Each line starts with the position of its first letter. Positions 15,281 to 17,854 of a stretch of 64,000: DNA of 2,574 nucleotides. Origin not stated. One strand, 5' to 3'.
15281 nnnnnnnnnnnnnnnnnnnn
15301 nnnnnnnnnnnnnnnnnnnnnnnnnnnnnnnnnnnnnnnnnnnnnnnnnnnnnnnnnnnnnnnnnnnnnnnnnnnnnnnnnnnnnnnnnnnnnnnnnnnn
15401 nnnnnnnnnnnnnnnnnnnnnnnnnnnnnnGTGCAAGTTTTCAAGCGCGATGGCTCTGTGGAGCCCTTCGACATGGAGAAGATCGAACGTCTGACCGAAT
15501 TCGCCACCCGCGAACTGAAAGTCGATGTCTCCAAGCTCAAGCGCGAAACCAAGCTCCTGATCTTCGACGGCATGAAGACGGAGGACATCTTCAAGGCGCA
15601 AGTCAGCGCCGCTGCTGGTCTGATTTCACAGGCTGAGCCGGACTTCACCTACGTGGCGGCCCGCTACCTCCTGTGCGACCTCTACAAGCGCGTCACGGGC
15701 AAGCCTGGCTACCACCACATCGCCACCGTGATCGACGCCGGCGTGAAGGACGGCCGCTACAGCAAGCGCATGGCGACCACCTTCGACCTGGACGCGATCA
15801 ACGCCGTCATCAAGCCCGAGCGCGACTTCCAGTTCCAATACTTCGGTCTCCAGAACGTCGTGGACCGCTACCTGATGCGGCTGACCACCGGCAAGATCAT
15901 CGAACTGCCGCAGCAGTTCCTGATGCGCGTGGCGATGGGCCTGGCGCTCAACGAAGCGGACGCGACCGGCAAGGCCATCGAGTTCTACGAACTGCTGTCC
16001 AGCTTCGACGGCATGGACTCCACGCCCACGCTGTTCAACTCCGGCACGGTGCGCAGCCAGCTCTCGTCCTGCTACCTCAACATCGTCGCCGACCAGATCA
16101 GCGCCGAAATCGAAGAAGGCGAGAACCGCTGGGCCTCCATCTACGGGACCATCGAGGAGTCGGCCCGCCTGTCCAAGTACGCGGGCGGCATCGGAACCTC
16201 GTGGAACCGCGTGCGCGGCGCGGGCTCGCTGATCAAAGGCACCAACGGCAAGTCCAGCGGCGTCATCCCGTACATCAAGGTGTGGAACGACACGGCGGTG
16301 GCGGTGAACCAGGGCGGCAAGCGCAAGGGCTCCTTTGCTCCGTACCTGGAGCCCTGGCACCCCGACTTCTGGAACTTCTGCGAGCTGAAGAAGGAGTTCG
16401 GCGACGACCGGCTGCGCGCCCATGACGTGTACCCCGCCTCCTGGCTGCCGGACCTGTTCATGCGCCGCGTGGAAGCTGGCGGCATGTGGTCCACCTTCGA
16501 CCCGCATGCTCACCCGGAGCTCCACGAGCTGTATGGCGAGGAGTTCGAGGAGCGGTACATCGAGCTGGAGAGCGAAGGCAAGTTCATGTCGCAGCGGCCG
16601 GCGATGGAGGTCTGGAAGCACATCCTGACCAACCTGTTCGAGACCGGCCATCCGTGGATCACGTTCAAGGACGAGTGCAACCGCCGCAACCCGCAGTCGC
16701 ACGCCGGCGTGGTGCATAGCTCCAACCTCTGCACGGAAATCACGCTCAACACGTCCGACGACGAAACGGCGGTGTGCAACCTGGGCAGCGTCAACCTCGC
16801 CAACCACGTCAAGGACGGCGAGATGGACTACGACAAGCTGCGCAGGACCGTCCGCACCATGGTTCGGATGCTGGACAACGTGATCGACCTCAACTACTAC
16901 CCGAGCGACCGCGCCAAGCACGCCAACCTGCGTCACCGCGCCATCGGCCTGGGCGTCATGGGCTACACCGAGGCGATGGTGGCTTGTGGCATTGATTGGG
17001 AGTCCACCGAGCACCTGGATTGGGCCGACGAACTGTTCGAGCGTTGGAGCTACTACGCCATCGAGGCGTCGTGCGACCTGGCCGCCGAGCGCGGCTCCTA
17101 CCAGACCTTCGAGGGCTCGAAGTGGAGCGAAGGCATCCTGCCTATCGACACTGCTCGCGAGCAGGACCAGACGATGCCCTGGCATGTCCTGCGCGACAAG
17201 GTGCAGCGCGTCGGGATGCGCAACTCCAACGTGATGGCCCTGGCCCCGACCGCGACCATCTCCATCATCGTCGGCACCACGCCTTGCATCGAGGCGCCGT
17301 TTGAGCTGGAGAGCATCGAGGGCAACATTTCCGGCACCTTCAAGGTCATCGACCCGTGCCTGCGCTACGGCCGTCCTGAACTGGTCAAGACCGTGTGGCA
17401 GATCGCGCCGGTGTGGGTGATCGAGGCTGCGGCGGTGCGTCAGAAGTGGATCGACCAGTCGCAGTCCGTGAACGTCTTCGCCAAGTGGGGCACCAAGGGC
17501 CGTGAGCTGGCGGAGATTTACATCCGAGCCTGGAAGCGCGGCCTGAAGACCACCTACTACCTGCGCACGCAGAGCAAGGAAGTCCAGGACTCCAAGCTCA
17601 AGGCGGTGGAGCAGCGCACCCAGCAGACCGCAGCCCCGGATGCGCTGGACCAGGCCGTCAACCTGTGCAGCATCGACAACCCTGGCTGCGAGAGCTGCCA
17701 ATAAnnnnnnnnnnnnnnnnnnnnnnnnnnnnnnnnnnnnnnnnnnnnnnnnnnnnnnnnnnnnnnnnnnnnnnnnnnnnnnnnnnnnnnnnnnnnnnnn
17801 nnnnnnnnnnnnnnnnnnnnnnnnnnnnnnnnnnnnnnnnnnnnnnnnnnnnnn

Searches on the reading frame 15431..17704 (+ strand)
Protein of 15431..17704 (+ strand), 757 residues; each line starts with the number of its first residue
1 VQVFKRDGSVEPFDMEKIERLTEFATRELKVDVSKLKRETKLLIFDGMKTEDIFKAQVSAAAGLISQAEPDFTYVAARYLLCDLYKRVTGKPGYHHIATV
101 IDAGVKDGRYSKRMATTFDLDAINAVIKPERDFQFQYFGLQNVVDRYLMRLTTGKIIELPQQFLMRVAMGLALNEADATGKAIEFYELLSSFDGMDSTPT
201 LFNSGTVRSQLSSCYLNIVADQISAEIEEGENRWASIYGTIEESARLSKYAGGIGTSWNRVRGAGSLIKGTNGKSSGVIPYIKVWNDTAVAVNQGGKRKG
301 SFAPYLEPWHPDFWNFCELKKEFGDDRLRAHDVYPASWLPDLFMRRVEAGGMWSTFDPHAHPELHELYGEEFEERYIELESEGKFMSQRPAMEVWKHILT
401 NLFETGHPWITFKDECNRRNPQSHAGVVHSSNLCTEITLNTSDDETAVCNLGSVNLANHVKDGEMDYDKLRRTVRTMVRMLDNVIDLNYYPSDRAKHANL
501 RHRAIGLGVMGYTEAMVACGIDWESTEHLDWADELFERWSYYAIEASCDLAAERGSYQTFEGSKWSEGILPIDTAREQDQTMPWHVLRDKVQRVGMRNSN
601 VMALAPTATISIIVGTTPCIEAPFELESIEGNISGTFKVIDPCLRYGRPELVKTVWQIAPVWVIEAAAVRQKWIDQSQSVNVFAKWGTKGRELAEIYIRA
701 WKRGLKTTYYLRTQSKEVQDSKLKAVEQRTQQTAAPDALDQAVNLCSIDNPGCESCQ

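Call 9: search_protein_families(library=phrogs, proteins=[window:15431-17704:+], max_evalue=0.001)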
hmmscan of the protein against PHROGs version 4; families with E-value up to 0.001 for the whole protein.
window:15431-17704:+ (757 aa): 11 families
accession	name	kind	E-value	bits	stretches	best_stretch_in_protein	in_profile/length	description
phrog_84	-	DNA, RNA and nucleotide metabolism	5.1e-249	830.2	1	1-757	63-795/975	ribonucleoside-diphosphate reductase large subunit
phrog_3987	-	DNA, RNA and nucleotide metabolism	1.4e-101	341.4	1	1-455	4-461/467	ribonucleotide reductase large subunit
phrog_3844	-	moron, auxiliary metabolic gene and host takeover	1.1e-83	282.7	1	341-756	32-449/451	NrdA-like aerobic NDP reductase large subunit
phrog_22953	-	DNA, RNA and nucleotide metabolism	2.7e-34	119.9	2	260-384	6-127/201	ribonucleotide reductase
phrog_6132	-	DNA, RNA and nucleotide metabolism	9.9e-26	92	1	108-296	110-289/530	ribonucleotide reductase large subunit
phrog_30939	-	DNA, RNA and nucleotide metabolism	2.4e-22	79.6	2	391-553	622-786/977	ribonucleotide reductase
phrog_367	-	DNA, RNA and nucleotide metabolism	8.5e-14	51.7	1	391-553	348-503/701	ribonucleotide reductase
phrog_36555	-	DNA, RNA and nucleotide metabolism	7.2e-10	40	1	582-725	1-150/172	ribonucleotide reductase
phrog_12229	-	DNA, RNA and nucleotide metabolism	2e-09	37.4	1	184-298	49-151/577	ribonucleotide reductase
phrog_33412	-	unknown function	9.4e-09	36.2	1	649-714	57-123/140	-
phrog_10616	-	DNA, RNA and nucleotide metabolism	3.4e-05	25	1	653-727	16-107/111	ribonucleotide reductase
